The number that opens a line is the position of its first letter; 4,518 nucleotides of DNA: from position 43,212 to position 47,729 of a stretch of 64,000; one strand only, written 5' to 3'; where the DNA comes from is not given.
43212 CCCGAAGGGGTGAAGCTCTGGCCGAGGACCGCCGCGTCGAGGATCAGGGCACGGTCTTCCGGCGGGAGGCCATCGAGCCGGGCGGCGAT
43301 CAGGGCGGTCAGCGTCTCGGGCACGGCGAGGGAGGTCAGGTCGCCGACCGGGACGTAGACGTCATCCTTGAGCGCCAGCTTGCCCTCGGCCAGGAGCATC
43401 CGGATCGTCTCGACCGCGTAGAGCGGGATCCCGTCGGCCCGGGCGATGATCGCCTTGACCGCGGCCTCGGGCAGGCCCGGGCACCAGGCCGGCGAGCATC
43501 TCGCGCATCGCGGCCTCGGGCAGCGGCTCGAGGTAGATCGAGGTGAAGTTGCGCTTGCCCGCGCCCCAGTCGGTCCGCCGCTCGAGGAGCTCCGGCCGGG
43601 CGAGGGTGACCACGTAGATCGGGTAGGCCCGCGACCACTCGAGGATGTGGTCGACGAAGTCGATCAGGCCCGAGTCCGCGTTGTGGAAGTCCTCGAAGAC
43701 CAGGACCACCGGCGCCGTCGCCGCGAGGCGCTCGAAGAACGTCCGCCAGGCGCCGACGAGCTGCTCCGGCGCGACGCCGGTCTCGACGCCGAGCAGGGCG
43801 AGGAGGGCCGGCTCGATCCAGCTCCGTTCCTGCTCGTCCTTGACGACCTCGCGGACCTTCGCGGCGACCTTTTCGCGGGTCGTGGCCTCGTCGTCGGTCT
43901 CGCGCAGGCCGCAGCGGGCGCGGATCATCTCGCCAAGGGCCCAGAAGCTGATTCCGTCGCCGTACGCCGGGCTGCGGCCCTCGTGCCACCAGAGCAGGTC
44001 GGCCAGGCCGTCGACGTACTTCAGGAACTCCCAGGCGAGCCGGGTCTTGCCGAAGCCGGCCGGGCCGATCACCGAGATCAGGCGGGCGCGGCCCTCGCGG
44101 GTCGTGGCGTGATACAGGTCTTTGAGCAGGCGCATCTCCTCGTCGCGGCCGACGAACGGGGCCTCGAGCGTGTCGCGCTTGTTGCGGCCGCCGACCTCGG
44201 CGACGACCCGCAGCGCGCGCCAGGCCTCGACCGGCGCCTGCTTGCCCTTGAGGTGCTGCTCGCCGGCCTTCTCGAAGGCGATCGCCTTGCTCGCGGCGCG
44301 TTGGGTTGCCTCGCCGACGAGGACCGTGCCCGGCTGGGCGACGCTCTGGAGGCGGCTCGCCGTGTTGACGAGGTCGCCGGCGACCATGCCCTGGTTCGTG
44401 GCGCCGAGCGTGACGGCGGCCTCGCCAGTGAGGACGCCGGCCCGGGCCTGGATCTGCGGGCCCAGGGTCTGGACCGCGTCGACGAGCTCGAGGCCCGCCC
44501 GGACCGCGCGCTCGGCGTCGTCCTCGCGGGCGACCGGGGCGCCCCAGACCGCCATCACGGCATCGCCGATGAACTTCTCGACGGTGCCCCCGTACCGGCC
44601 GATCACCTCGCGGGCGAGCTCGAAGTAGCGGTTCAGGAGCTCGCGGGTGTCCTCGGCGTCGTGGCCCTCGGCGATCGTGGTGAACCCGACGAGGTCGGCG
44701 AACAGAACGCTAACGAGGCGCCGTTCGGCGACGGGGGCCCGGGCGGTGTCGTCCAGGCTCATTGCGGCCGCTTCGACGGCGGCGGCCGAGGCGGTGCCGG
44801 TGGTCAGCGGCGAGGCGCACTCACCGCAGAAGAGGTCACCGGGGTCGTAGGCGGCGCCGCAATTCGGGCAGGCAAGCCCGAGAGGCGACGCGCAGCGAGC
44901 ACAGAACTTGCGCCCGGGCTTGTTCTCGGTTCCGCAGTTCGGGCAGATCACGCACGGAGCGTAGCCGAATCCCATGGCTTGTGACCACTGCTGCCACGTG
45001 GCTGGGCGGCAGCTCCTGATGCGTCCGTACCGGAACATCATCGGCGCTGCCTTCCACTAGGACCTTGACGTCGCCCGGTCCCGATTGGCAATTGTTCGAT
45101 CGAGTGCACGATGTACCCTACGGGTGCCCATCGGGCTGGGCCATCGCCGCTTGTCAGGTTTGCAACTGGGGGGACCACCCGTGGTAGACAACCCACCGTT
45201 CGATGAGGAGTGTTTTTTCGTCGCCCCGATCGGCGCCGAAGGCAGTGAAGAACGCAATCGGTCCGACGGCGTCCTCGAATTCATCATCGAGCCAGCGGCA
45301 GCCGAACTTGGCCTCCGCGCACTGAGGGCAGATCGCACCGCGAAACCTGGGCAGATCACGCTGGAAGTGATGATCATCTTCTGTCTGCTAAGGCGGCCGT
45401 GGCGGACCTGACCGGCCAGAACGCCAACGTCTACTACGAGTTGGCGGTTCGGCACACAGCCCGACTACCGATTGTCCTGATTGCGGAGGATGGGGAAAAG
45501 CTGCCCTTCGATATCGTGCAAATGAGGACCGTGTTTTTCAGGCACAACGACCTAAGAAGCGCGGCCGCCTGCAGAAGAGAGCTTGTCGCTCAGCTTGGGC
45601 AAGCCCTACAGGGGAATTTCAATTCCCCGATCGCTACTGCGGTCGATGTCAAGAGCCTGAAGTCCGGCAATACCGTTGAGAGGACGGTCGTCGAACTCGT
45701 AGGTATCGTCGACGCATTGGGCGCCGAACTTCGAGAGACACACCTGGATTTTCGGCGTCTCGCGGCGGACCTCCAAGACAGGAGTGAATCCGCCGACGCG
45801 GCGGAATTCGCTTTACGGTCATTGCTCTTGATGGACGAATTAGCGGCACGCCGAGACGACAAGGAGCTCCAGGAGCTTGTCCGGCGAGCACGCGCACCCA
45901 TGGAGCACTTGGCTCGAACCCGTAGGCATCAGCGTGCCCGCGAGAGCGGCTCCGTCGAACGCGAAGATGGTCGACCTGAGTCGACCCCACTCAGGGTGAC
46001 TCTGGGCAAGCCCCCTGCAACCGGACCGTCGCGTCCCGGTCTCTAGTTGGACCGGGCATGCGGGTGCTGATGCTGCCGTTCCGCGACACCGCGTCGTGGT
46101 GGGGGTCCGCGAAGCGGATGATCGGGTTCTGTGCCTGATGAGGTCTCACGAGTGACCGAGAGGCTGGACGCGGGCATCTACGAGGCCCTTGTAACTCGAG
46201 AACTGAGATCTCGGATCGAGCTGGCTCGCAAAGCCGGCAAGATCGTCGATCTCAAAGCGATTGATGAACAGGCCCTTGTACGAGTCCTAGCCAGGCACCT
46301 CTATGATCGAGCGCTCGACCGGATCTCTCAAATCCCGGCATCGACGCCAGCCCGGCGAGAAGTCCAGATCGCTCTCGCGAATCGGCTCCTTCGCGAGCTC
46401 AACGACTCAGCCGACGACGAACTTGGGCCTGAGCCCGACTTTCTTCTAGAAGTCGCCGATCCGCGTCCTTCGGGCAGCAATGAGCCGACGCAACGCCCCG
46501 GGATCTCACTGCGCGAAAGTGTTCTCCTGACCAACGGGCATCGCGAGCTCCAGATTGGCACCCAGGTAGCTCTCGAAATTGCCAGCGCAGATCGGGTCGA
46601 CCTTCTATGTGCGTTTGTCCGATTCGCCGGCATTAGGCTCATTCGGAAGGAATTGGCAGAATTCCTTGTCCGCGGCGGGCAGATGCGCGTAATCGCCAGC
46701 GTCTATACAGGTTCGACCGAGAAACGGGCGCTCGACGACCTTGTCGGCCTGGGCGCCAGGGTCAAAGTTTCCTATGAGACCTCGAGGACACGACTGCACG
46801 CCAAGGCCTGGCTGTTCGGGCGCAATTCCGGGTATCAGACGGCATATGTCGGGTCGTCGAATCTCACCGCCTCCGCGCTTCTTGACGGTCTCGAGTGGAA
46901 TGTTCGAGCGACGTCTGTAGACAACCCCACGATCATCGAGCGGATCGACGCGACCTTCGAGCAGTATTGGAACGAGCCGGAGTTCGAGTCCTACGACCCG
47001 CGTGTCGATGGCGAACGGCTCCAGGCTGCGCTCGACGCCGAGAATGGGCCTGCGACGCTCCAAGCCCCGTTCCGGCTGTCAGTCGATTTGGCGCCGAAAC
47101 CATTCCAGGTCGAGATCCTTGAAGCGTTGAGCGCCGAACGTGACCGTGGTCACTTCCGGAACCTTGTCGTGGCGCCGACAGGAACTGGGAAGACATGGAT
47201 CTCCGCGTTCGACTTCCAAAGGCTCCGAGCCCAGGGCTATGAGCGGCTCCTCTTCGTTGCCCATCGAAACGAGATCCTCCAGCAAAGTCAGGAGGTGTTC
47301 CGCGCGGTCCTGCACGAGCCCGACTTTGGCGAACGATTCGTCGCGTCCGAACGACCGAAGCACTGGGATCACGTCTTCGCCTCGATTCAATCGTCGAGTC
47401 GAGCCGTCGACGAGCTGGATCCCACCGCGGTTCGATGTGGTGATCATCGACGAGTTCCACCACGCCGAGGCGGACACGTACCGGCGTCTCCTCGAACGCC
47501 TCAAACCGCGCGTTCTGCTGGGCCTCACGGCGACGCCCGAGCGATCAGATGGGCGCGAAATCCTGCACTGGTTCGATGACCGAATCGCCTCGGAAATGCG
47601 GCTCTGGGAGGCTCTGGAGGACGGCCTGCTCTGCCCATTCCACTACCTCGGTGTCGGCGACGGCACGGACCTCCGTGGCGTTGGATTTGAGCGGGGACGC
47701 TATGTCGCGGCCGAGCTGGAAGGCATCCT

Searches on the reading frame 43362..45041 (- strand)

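Call 42: search_protein_families(library=pfam, proteins=[window:43362-45041:-], max_evalue=0.001)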
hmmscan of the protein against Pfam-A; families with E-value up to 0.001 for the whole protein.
window:43362-45041:- (559 aa): 7 families
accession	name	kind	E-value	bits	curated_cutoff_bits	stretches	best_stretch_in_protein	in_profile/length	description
PF00211.25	Guanylate_cyc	-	2.9e-23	82.8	21.9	1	109-269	8-175/183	Adenylate and Guanylate cyclase catalytic domain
PF13191.12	AAA_16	-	7.8e-20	72.5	32.6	1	295-464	1-153/167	AAA ATPase domain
PF13240.11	Zn_Ribbon_1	-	1.5e-11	44.1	25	2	33-54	2-23/23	zinc-ribbon domain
PF12773.13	DZR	-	2.9e-10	40.6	27.3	1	33-75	1-44/45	Double zinc ribbon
PF24463.1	DUF7577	-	1e-08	35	28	1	31-54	3-26/27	Domain of unknown function (DUF7577)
PF13248.11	Zn_ribbon_3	-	1.2e-06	28.2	27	1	57-75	4-22/26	zinc-ribbon domain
PF24460.1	DUF7575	-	6.4e-06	25.9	28.5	0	33-54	6-27/28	Domain of unknown function (DUF7575)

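Call 87: search_protein_families(library=padloc, proteins=[window:43362-45041:-], max_evalue=0.001)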
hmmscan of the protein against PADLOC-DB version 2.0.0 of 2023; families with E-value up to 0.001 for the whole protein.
window:43362-45041:- (559 aa): 7 families
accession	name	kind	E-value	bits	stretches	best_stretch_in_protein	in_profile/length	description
PDLC00734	PycC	-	4.3e-18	63.6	1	89-232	169-321/374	Pycsar cyclase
PDLC02367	PycC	-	1e-12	46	1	111-250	45-171/226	-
PDLC00766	PycC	-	2.2e-10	38.4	1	110-193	44-123/232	Pycsar cyclase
PDLC02370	PycC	-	2.8e-06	24.9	1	110-186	82-159/340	-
PDLC00765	PycC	-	1.4e-05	22.4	1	112-249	260-411/477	Pycsar cyclase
PDLC00764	PycC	-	2.8e-05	21.2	1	106-197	91-184/449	Pycsar cyclase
PDLC02366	PycC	-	7.1e-05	19.9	1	109-254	278-437/486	-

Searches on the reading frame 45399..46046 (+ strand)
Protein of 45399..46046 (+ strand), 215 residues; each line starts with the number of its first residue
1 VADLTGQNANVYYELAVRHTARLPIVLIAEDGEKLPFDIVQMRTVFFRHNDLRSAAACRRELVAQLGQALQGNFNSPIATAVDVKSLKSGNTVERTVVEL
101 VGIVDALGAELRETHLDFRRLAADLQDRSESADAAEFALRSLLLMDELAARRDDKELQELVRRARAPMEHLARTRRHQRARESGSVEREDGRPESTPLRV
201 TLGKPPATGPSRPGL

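Call 42: search_protein_families(library=pfam, proteins=[window:45399-46046:+], max_evalue=0.001)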
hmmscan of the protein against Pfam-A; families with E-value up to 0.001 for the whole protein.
window:45399-46046:+ (215 aa): 0 families

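Call 87: search_protein_families(library=padloc, proteins=[window:45399-46046:+], max_evalue=0.001)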
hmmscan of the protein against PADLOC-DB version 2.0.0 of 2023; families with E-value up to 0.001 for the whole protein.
window:45399-46046:+ (215 aa): 1 family
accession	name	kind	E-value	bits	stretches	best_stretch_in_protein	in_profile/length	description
PDLC00733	Effector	-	2.2e-05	21.4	1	1-50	308-357/388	TIR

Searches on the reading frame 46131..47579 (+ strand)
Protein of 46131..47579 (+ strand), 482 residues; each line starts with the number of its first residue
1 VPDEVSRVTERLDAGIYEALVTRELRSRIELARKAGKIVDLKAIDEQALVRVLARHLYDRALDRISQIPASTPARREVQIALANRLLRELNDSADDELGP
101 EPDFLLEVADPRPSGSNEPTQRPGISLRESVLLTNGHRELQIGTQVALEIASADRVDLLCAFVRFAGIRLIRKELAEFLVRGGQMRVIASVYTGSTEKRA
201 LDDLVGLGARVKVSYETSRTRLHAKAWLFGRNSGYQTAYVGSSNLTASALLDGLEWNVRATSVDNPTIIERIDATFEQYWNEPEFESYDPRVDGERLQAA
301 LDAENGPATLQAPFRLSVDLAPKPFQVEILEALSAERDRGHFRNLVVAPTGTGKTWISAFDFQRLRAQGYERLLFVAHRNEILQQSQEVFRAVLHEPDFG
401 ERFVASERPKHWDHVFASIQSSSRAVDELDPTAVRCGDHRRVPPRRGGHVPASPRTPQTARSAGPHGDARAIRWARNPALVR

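Call 42: search_protein_families(library=pfam, proteins=[window:46131-47579:+], max_evalue=0.001)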
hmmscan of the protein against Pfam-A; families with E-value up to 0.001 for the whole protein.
window:46131-47579:+ (482 aa): 3 families
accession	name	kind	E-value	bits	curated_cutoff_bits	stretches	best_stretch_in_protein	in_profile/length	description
PF04851.21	ResIII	-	3.9e-19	69.6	22.5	1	321-426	3-114/164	Type III restriction enzyme, res subunit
PF13091.12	PLDc_2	-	1.6e-08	34.9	27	1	170-280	24-132/132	PLD-like domain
PF09565.16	RE_NgoFVII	-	0.00021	21.1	23.8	1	210-251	81-122/162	NgoFVII restriction endonuclease N-terminal PLD domain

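Call 87: search_protein_families(library=padloc, proteins=[window:46131-47579:+], max_evalue=0.001)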
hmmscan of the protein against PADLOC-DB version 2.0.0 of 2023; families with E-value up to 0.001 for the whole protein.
window:46131-47579:+ (482 aa): 12 families
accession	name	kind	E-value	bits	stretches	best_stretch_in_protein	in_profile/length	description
PDLC03659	mREase_IV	-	2.2e-95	318.4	1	121-423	15-324/945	Type IV methyl-directed restriction enzyme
PDLC03658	mREase_IV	-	4e-23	79.1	1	133-425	32-325/953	Type IV methyl-directed restriction enzyme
PDLC02707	PbeA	-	1.5e-09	35.1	1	211-388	123-316/672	PbeA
PDLC03829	ZacB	-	2.4e-06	24.7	1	216-301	291-380/586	-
PDLC02706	PbeA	-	8.5e-06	22.6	0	151-201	20-70/722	PbeA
PDLC02704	PbeA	-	3.5e-05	20.5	0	211-283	122-198/682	PbeA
PDLC01765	Cas3c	-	6.2e-05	20.1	1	335-396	179-238/612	-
PDLC03049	REase_I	-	7.9e-05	18.8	1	321-387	167-234/807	Type I restriction enzyme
PDLC02614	DrmC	-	0.00012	19.9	1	171-259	49-134/153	DrmC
PDLC02595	DrmC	-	0.00041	18.2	1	139-273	113-256/269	DrmC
PDLC02607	DrmC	-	0.00057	17.3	0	144-277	112-251/265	DrmC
PDLC01766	Cas3c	-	0.00092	15.5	0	334-398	541-604/1009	-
